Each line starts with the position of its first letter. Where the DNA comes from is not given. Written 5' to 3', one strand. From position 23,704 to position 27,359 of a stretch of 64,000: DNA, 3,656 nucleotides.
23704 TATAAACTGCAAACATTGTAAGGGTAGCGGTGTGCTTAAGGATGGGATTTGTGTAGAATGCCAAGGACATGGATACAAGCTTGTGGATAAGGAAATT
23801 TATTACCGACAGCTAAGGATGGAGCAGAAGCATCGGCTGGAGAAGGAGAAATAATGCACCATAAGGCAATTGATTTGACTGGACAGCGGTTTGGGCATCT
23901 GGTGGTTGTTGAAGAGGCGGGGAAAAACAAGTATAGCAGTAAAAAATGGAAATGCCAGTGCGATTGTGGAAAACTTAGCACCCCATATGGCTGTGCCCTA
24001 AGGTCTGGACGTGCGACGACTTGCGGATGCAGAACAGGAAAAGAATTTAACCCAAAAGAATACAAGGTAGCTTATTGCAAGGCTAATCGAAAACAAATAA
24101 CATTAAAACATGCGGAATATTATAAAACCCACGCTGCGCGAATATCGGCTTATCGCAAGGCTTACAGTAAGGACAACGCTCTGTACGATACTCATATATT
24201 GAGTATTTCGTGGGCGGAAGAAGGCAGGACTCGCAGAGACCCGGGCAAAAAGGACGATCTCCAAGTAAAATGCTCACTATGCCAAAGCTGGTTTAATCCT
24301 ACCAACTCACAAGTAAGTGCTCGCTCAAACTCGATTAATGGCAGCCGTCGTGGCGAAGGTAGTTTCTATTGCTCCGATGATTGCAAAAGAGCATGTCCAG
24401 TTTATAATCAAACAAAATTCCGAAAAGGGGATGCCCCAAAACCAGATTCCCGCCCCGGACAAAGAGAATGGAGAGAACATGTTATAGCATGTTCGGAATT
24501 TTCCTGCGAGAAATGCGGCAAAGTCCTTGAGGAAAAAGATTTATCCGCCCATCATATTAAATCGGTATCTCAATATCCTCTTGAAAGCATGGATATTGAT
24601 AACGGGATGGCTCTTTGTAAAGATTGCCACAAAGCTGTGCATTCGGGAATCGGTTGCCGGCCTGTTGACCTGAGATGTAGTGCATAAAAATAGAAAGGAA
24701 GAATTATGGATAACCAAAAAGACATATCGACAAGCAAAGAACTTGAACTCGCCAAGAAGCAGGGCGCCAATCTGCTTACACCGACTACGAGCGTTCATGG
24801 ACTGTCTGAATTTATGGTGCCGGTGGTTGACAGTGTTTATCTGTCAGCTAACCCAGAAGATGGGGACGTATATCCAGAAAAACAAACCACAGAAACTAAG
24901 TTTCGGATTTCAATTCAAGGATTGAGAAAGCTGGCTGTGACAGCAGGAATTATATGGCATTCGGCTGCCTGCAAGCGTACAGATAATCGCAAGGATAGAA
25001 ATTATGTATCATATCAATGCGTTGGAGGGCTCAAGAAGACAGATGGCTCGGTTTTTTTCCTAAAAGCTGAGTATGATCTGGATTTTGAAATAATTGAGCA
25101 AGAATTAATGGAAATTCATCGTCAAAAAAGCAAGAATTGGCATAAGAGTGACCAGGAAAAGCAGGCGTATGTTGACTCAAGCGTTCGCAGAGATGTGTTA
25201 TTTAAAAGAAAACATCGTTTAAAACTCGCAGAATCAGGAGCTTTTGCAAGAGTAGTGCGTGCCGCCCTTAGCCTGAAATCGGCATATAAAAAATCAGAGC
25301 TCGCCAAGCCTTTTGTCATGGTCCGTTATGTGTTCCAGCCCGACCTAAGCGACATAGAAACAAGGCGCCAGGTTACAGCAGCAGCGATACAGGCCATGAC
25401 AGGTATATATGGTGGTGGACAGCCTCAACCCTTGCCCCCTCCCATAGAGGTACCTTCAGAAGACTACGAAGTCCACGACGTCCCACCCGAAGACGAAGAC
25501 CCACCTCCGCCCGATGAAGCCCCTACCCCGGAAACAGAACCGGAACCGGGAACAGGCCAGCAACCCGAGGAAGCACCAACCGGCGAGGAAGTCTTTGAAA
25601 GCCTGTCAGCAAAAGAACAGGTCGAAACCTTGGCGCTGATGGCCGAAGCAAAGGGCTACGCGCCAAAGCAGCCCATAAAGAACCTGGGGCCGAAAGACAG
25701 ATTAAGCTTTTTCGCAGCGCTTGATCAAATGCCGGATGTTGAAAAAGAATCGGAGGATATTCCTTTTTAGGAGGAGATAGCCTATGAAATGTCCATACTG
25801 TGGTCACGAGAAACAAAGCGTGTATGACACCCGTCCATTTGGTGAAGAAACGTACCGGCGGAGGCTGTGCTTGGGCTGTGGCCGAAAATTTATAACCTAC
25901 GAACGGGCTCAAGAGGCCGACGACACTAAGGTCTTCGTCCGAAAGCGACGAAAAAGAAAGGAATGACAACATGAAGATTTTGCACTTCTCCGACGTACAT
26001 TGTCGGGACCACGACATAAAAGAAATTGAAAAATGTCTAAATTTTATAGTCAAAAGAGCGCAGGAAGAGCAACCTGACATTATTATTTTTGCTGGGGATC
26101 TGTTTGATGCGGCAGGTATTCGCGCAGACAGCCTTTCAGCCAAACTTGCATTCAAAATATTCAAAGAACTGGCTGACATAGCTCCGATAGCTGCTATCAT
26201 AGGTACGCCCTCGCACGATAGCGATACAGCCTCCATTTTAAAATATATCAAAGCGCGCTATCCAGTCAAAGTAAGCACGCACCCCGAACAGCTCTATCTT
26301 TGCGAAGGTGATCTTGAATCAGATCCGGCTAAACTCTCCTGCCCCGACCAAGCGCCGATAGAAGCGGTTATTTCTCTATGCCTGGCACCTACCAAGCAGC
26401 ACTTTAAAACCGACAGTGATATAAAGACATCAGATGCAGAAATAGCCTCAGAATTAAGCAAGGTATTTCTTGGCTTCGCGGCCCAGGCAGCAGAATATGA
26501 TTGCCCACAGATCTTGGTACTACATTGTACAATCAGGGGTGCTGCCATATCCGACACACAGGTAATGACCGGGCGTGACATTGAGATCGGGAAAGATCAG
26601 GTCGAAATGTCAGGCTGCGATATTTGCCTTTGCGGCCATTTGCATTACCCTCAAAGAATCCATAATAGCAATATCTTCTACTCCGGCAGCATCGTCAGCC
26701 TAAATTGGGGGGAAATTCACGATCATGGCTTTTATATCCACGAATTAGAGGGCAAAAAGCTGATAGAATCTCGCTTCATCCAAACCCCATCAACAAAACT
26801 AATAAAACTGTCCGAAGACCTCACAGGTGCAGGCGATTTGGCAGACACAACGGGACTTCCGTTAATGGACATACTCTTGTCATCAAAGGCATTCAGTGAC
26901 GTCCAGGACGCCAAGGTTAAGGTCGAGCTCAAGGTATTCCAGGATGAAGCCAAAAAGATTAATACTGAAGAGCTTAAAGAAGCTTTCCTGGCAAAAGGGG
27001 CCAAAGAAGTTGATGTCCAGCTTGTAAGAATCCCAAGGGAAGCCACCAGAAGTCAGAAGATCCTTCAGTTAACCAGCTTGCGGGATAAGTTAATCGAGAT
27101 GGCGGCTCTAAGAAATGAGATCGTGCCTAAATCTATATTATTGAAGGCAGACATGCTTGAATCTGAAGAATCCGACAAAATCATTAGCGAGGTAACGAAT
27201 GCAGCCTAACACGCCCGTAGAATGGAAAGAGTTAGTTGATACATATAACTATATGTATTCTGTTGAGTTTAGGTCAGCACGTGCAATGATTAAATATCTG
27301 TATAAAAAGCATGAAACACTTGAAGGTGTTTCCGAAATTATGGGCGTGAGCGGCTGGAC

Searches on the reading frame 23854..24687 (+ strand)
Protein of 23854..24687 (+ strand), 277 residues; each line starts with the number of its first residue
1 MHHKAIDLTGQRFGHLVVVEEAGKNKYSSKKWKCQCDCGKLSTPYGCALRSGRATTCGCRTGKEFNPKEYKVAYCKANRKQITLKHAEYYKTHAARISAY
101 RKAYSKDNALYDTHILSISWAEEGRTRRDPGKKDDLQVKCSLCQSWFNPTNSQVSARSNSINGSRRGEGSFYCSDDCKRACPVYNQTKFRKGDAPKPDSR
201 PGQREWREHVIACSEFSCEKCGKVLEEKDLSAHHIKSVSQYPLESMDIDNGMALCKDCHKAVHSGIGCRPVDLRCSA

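Call 39: search_protein_families(library=phrogs, proteins=[window:23854-24687:+], max_evalue=0.00001)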
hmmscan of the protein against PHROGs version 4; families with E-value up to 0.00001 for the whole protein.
window:23854-24687:+ (277 aa): 8 families
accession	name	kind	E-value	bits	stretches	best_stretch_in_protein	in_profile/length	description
phrog_374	-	DNA, RNA and nucleotide metabolism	1.4e-16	61.4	1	3-67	192-257/617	HNH endonuclease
phrog_119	-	DNA, RNA and nucleotide metabolism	4.8e-10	39.8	1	202-264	190-256/443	HNH endonuclease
phrog_144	-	DNA, RNA and nucleotide metabolism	1.7e-08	35.3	1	194-264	60-134/175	HNH endonuclease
phrog_5956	-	DNA, RNA and nucleotide metabolism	1e-07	32.7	1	200-263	44-108/138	HNH endonuclease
phrog_589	-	DNA, RNA and nucleotide metabolism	1.2e-07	32.6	1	201-263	77-139/179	HNH endonuclease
phrog_8446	-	DNA, RNA and nucleotide metabolism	1.2e-06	29.4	1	201-263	126-196/211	HNH endonuclease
phrog_740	-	DNA, RNA and nucleotide metabolism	1.4e-06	28.6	1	203-264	26-86/332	HNH endonuclease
phrog_8048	-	DNA, RNA and nucleotide metabolism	1.8e-06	28.3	1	204-265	165-228/273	HNH endonuclease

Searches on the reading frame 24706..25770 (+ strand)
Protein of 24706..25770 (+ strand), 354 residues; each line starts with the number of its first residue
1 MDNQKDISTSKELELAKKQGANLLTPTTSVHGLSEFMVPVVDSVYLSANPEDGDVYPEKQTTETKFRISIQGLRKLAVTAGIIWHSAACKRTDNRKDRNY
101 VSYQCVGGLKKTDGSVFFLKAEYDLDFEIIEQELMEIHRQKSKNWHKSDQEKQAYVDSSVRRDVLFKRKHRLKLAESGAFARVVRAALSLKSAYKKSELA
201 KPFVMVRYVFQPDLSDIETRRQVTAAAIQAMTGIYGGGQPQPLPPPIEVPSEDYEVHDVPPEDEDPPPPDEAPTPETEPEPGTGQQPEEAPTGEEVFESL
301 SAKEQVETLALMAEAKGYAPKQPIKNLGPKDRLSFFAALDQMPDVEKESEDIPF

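Call 39: search_protein_families(library=phrogs, proteins=[window:24706-25770:+], max_evalue=0.00001)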
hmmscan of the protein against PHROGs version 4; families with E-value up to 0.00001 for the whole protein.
window:24706-25770:+ (354 aa): 1 family
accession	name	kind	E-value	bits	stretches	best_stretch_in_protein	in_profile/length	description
phrog_13782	-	unknown function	5.2e-26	92.9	1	16-291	14-282/338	-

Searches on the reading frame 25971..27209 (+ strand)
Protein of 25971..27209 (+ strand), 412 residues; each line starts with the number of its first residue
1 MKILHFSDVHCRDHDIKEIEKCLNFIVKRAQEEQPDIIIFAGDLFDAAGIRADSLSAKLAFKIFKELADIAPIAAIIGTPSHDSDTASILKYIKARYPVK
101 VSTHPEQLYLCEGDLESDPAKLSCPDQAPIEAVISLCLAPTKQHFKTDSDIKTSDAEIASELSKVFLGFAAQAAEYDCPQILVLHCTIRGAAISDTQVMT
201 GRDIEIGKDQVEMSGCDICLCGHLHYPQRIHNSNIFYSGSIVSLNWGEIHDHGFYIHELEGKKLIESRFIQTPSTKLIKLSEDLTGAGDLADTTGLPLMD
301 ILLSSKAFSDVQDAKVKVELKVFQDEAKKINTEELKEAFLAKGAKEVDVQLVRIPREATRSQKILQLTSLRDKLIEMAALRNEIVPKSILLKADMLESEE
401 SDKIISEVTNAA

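Call 39: search_protein_families(library=phrogs, proteins=[window:25971-27209:+], max_evalue=0.00001)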
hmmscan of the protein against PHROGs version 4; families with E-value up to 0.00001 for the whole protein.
window:25971-27209:+ (412 aa): 3 families
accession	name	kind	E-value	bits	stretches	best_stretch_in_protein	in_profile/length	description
phrog_100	-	DNA, RNA and nucleotide metabolism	2.6e-20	73.5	1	1-348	29-322/989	SbcD-like subunit of palindrome specific endonuclease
phrog_1649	-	other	7.4e-07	29.1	0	1-50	36-79/308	metallo-phosphoesterase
phrog_7339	-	DNA, RNA and nucleotide metabolism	9.7e-06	26.1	0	2-48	31-75/263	DNA repair exonuclease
